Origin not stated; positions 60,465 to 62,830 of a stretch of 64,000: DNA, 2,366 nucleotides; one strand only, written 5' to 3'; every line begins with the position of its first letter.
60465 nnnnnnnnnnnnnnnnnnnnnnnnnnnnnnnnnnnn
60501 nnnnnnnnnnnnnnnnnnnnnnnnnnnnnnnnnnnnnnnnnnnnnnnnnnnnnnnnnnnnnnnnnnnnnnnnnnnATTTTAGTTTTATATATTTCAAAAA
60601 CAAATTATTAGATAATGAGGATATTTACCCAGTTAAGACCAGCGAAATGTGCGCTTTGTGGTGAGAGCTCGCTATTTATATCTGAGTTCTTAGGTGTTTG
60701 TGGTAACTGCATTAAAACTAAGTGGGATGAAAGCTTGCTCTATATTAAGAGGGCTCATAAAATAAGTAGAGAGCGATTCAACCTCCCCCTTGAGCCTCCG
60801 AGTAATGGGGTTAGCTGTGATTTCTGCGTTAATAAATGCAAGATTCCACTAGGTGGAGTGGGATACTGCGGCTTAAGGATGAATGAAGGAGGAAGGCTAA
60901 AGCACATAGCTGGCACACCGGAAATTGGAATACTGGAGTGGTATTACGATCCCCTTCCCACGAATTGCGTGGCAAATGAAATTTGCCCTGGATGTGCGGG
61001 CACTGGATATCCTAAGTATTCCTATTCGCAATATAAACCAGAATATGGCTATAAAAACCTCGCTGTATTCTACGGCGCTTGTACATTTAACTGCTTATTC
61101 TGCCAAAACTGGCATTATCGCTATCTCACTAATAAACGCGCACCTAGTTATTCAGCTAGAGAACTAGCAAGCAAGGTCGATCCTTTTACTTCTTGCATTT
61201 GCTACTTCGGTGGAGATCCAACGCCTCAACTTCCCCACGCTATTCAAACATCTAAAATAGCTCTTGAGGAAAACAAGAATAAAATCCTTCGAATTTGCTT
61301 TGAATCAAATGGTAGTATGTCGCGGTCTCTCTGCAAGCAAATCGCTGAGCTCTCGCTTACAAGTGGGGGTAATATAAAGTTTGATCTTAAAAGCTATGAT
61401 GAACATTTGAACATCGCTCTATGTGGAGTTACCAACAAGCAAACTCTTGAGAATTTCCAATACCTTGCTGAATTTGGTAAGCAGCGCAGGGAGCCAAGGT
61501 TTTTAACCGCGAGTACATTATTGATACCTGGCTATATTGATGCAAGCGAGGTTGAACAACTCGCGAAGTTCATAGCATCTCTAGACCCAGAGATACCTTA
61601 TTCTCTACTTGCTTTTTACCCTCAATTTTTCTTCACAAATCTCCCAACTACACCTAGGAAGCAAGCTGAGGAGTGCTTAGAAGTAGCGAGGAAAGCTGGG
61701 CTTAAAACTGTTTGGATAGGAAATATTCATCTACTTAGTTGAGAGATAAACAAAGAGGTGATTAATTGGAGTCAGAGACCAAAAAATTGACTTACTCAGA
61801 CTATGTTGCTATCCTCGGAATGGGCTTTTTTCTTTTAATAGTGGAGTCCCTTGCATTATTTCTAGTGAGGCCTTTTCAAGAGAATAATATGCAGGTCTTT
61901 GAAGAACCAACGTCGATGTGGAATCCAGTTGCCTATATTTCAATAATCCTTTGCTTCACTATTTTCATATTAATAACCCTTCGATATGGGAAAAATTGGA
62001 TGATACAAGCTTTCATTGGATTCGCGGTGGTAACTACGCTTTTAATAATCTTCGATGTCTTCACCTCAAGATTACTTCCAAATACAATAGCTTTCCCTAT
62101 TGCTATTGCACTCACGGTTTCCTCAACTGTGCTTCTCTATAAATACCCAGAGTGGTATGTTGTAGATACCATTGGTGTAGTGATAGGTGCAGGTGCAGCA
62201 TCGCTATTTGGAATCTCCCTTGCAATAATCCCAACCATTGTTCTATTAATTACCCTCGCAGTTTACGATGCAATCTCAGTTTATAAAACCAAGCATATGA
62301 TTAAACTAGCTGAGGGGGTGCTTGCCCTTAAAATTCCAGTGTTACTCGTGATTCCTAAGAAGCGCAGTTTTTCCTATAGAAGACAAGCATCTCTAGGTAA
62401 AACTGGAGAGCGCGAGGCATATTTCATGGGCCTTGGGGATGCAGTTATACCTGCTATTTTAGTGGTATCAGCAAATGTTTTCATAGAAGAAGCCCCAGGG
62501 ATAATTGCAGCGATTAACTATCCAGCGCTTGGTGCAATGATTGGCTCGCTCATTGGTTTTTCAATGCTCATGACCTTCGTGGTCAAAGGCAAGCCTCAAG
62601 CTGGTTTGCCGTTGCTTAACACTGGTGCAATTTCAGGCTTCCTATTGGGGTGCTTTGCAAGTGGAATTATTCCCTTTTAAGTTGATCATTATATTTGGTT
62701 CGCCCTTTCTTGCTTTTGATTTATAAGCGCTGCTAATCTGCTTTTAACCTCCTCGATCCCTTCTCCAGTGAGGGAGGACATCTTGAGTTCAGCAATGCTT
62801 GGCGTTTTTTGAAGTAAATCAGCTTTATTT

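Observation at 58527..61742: Partial fwd-like cluster (fwdG-like, fwdB-like, fwdD) without fwdA/fwdC; FwdB homolog appears to have Tyr at the W/Mo-ligating Cys position; divergent AmrS-like radical SAM immediately downstream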

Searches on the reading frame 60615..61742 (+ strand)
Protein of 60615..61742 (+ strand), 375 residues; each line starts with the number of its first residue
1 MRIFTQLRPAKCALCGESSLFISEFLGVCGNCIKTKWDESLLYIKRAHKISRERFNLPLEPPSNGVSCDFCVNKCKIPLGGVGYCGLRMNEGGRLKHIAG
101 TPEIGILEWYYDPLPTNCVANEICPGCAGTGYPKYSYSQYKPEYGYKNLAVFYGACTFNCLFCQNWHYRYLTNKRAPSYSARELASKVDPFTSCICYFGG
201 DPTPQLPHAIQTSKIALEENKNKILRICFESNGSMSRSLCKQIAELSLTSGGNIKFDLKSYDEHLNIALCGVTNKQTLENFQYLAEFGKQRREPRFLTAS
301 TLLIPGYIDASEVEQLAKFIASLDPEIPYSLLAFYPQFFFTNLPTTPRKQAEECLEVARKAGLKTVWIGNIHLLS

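Call 3: search_protein_families(library=pfam, proteins=[window:60615-61742:+], max_evalue=0.01)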
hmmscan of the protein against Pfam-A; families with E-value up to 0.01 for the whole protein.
window:60615-61742:+ (375 aa): 1 family
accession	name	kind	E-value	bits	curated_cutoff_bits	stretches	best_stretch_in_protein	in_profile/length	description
PF04055.27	Radical_SAM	-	4.7e-17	63.1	29.5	1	152-320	3-166/166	Radical SAM superfamily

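Call 4: search_protein_families(library=ncbifam, proteins=[window:60615-61742:+], max_evalue=0.01)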
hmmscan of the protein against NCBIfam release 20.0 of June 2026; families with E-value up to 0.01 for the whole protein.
window:60615-61742:+ (375 aa): 8 families
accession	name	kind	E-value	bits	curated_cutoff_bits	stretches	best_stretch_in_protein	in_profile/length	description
TIGR04337.1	AmmeMemoSam_rS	hypoth_equivalog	6.4e-21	74.6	220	1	154-372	77-287/349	AmmeMemoRadiSam system radical SAM enzyme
TIGR04041.1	activase_YjjW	hypoth_equivalog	3.1e-14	53.1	250.2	1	180-359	94-266/276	YjjW family glycine radical enzyme activase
TIGR02493.1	PFLA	equivalog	4.8e-10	39.2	231.75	1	149-324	18-187/235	pyruvate formate-lyase-activating protein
NF048010.1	SfplDhtActHpsHDes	equivalog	6.6e-09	35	430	1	199-335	139-264/298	(2S)-3-sulfopropanediol dehydratase activating enzyme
TIGR02495.1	NrdG2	equivalog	3.3e-08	33.1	131.15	1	149-280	19-142/193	anaerobic ribonucleoside-triphosphate reductase activating protein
NF008356.0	PRK11145.1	equivalog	6.7e-08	32.1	375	1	150-324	24-192/246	pyruvate formate lyase 1-activating protein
TIGR02494.1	PFLE_PFLC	subfamily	0.001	18.4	174.35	0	217-334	145-254/293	glycyl-radical enzyme activating protein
NF033719.1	ind_deCO2_activ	equivalog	0.003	16.9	425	0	198-322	136-247/302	indoleacetate decarboxylase activase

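Call 24: find_homologous_proteins(query=window:60615-61742:+, max_evalue=1e-10)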
Query window:60615-61742:+ (375 aa): 6556 proteins with E <= 1e-10 among 8000 candidates; the best 120 are listed.
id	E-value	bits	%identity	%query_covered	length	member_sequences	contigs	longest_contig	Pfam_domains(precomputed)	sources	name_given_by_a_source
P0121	5.0e-262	886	100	100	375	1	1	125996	PF04055.28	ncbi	ncbi:MAG: radical SAM protein [Methanocellales archaeon]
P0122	1.1e-224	763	85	100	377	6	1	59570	PF04055.28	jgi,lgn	jgi:pyruvate formate lyase activating enzyme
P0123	6.5e-205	698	78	100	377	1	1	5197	PF04055.28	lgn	-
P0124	2.9e-200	683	78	98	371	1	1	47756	PF04055.28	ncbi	-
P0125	1.2e-166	572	66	99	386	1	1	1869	PF04055.28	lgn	-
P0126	2.5e-164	565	66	99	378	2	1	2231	PF04055.28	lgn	-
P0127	1.8e-162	559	65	100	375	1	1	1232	PF04055.28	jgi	jgi:pyruvate formate lyase activating enzyme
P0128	8.7e-161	553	65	99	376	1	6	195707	PF04055.28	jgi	jgi:pyruvate formate lyase activating enzyme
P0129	1.5e-160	552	63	99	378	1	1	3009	PF04055.28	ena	-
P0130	4.7e-160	551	64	98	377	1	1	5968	PF04055.28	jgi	jgi:pyruvate formate lyase activating enzyme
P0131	1.8e-159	549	64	97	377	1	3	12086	PF04055.28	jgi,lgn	jgi:pyruvate formate lyase activating enzyme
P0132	2.2e-159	549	67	98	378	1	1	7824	PF04055.28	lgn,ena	-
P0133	6.9e-159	547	62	98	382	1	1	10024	PF04055.28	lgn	-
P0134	8.6e-159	547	61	99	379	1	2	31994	PF04055.28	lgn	-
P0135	1.2e-158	546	63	97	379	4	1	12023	PF04055.28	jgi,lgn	jgi:pyruvate formate lyase activating enzyme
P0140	1.9e-157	542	63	97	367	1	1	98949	PF04055.28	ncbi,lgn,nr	ncbi:MAG: radical SAM protein [Methanocellales archaeon]|nr:radical SAM protein [Methanocellales arc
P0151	8.9e-154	530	60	99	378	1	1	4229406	PF04055.28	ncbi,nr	ncbi:MAG: radical SAM protein [Thermoplasmata archaeon]|nr:MAG: radical SAM protein [Thermoplasmata 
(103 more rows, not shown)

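Call 25: find_encoding_contigs(protein=P0140, flank=6000, max_places=2)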
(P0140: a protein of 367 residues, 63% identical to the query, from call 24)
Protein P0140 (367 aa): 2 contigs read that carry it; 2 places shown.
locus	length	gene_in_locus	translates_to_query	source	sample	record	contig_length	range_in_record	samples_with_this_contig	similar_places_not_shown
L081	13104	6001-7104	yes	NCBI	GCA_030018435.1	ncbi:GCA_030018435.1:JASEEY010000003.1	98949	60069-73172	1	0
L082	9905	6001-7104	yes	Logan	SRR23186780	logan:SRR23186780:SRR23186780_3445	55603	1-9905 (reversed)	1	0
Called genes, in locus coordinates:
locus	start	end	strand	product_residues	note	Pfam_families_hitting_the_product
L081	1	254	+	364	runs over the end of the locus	PF00988:CPSase_sm_chain, PF00117:GATase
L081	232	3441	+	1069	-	PF25596:CPSase_L_D1, PF02222:ATP-grasp, PF02786:CPSase_L_D2, PF07478:Dala_Dala_lig_C, PF02787:CPSase_L_D3, PF25596:CPSase_L_D1, PF02786:CPSase_L_D2, PF02222:ATP-grasp, +4 more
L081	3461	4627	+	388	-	PF00764:Arginosuc_synth, PF20979:Arginosuc_syn_C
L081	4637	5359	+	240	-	PF01904:DUF72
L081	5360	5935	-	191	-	PF09920:DUF2150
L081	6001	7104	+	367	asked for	PF04055:Radical_SAM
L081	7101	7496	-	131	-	-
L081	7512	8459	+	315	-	PF00890:FAD_binding_2 (faint), PF01134:GIDA (faint), PF01266:DAO (faint), PF03486:HI0933_like (faint), PF07992:Pyr_redox_2, PF13738:Pyr_redox_3, PF00070:Pyr_redox (weak)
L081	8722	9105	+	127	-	-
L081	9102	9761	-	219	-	PF07758:DUF1614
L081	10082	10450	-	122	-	PF06146:PsiE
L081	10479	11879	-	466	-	PF13230:GATase_4 (weak), PF13522:GATase_6, PF13537:GATase_7, PF00156:Pribosyltran (weak)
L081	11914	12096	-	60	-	PF01907:Ribosomal_L37e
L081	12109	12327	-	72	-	PF01423:LSM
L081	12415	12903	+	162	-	PF09183:DUF1947 (weak), PF26292:PUA_elF2D, PF01472:PUA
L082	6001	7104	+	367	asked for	PF04055:Radical_SAM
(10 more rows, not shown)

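Call 26: find_encoding_contigs(protein=P0128, flank=6000, max_places=2)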
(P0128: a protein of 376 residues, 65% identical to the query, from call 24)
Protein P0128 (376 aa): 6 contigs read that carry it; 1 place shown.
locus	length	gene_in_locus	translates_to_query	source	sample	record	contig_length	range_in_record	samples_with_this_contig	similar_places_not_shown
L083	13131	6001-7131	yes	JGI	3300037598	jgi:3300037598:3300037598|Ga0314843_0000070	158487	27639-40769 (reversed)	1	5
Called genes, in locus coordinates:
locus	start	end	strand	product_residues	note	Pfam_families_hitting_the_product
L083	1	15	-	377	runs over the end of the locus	PF04894:Nre_N, PF04895:Nre_C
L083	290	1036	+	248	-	PF01841:Transglut_core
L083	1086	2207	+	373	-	PF21686:LigD_Prim-Pol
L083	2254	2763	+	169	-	PF05552:MS_channel_1st_1 (weak), PF00924:MS_channel_2nd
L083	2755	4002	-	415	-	PF00070:Pyr_redox (faint), PF01266:DAO (faint), PF01593:Amino_oxidase, PF13450:NAD_binding_8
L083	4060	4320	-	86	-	-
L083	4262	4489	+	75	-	-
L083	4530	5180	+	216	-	PF03483:B3_4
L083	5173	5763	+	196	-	PF00881:Nitroreductase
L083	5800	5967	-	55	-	-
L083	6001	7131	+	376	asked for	PF04055:Radical_SAM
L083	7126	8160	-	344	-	PF04055:Radical_SAM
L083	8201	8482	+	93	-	PF00708:Acylphosphatase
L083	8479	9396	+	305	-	PF04015:DUF362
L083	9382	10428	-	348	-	PF00586:AIRS, PF02769:AIRS_C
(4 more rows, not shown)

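Call 27: find_encoding_contigs(protein=P0151, flank=6000, max_places=2)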
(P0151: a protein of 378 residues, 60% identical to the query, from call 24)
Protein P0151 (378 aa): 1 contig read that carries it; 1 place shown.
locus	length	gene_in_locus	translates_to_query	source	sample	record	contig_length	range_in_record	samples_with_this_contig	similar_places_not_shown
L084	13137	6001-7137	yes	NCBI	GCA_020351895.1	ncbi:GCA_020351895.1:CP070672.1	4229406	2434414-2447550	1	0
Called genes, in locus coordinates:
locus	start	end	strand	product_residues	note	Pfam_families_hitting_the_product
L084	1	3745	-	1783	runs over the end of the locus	-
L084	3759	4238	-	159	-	PF27359:TP_0179 (weak)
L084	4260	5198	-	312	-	PF12773:DZR (weak)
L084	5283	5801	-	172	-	PF00881:Nitroreductase, PF14512:TM1586_NiRdase (weak), PF00881:Nitroreductase, PF14512:TM1586_NiRdase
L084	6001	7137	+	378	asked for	PF04055:Radical_SAM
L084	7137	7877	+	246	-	PF01904:DUF72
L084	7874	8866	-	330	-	PF04055:Radical_SAM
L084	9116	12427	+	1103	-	PF04041:Glyco_hydro_130 (faint)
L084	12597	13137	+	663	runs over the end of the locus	PF00082:Peptidase_S8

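Call 46: search_solved_structures(query=window:60615-61742:+, max_evalue=0.001)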
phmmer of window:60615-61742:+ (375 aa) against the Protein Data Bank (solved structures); distinct sequences matched with E-value up to 0.001: 2.
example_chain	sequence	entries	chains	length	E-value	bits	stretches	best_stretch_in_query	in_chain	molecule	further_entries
8fo0_A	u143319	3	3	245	1.9e-05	26.9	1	150-309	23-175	Pyruvate formate-lyase 1-activating enzyme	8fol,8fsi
3c8f_A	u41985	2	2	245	0.0002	23.5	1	150-288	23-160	Pyruvate formate-lyase 1-activating enzyme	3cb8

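Call 59: find_encoding_contigs(protein=P0121, flank=10000, max_places=2)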
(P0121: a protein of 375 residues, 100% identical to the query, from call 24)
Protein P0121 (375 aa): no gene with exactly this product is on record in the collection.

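Call 60: find_encoding_contigs(protein=P0122, flank=10000, max_places=3)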
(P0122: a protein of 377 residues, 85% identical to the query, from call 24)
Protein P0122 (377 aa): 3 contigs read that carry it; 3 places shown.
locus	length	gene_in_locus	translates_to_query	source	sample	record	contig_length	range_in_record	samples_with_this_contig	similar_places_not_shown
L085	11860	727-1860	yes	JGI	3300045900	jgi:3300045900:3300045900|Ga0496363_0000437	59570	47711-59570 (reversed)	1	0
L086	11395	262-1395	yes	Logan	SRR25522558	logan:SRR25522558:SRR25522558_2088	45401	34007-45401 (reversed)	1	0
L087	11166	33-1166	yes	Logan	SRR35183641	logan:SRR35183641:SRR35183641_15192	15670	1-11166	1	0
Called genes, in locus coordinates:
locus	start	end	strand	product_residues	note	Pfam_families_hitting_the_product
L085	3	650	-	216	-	?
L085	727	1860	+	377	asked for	PF04055:Radical_SAM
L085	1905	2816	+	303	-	PF06550:SPP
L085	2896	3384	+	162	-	PF12802:MarR_2 (weak)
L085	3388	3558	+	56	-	PF00037:Fer4, PF12797:Fer4_2 (faint), PF12837:Fer4_6 (faint), PF13187:Fer4_9 (faint), PF13237:Fer4_10 (faint), PF14697:Fer4_21 (weak), PF25160:LdpA_Fe-S-bd (faint), PF12838:Fer4_7 (weak), +2 more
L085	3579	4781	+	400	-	PF00890:FAD_binding_2, PF01134:GIDA (weak), PF01266:DAO (weak), PF01494:FAD_binding_3, PF05834:Lycopene_cycl, PF07992:Pyr_redox_2, PF12831:FAD_oxidored, PF22578:GGR_cat, +4 more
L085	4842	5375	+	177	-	PF02677:QueH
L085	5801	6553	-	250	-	PF00142:Fer4_NifH (faint), PF01656:CbiA, PF10609:ParA, PF13614:AAA_31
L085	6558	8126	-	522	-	PF05626:DUF790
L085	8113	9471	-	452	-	PF18458:XPB_DRD, PF04851:ResIII, PF00270:DEAD, PF16203:ERCC3_RAD25_C, PF00271:Helicase_C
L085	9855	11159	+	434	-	PF13522:GATase_6 (weak), PF13537:GATase_7, PF00733:Asn_synthase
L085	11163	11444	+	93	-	PF02686:GatC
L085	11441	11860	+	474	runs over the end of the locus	PF01425:Amidase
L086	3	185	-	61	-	?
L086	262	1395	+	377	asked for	PF04055:Radical_SAM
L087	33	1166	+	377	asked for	PF04055:Radical_SAM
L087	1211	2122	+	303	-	PF06550:SPP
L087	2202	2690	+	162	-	PF12802:MarR_2 (weak)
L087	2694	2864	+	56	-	PF00037:Fer4, PF12797:Fer4_2 (faint), PF12837:Fer4_6 (faint), PF13187:Fer4_9 (faint), PF13237:Fer4_10 (faint), PF14697:Fer4_21 (weak), PF25160:LdpA_Fe-S-bd (faint), PF12838:Fer4_7 (weak), +2 more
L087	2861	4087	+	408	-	-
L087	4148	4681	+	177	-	PF02677:QueH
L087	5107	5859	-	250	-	PF00142:Fer4_NifH (faint), PF01656:CbiA, PF10609:ParA, PF13614:AAA_31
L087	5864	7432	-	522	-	PF05626:DUF790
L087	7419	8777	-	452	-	PF18458:XPB_DRD, PF04851:ResIII, PF00270:DEAD, PF16203:ERCC3_RAD25_C, PF00271:Helicase_C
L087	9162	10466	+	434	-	PF13522:GATase_6 (weak), PF13537:GATase_7, PF00733:Asn_synthase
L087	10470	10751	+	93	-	PF02686:GatC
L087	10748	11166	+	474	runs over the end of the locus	PF01425:Amidase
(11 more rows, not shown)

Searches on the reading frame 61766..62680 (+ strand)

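Call 3: search_protein_families(library=pfam, proteins=[window:61766-62680:+], max_evalue=0.01)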
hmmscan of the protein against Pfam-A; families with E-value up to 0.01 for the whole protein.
window:61766-62680:+ (304 aa): 1 family
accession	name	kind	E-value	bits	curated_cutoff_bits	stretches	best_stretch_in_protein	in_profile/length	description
PF06550.16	SPP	-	1.6e-89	300.6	23.9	1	23-301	4-283/283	Signal-peptide peptidase, presenilin aspartyl protease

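Call 4: search_protein_families(library=ncbifam, proteins=[window:61766-62680:+], max_evalue=0.01)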
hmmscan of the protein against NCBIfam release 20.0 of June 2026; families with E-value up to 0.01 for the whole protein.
window:61766-62680:+ (304 aa): 1 family
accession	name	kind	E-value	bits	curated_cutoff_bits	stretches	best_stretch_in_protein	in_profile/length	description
NF041679.1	IMP_arch_presen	equivalog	2.1e-107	358.8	125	1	20-296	3-280/281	presenilin family intramembrane aspartyl protease PSH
